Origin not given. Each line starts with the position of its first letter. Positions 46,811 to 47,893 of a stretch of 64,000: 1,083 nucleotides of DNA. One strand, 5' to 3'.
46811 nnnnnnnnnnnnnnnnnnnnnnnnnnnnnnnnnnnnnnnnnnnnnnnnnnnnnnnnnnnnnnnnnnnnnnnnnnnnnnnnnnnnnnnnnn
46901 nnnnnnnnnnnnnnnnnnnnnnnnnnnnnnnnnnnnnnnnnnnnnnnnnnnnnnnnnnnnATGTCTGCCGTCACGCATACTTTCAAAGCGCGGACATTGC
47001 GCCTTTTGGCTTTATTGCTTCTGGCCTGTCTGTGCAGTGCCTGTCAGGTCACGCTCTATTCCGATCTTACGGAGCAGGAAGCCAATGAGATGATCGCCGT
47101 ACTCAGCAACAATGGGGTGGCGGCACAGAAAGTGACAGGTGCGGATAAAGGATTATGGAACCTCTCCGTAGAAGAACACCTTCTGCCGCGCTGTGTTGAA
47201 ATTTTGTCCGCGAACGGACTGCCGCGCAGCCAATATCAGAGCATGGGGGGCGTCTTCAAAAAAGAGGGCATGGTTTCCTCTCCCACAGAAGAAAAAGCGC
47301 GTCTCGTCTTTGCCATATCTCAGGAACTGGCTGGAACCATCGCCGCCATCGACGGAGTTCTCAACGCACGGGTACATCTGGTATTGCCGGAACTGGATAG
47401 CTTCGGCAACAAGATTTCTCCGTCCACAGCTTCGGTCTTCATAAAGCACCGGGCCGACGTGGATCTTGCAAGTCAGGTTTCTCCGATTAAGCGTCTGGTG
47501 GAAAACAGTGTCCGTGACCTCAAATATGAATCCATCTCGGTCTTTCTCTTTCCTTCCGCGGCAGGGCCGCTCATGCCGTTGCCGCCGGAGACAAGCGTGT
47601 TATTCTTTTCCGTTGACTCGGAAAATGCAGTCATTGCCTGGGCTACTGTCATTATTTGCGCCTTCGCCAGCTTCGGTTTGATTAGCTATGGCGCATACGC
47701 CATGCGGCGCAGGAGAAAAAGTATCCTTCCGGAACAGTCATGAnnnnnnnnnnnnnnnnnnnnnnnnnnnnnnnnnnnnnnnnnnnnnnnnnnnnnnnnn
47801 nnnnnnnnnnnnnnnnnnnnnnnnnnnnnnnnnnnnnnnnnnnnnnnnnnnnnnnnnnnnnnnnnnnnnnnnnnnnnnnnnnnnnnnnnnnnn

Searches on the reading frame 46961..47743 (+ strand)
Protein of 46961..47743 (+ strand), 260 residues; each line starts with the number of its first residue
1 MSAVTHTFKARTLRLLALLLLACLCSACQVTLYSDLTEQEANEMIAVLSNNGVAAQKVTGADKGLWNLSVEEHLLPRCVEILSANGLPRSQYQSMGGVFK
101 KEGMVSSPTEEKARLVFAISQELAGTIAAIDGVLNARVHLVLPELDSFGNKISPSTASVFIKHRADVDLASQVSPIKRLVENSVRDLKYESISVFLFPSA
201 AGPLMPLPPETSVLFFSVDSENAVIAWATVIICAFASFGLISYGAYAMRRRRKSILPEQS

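Call 9: search_protein_families(library=pfam, proteins=[window:46961-47743:+], max_evalue=0.001)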
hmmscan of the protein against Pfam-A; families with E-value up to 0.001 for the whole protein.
window:46961-47743:+ (260 aa): 1 family
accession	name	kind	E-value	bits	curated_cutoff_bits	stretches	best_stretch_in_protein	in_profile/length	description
PF01514.23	YscJ_FliF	-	3.3e-28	99.2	24.4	1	30-194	7-169/179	Secretory protein of YscJ/FliF family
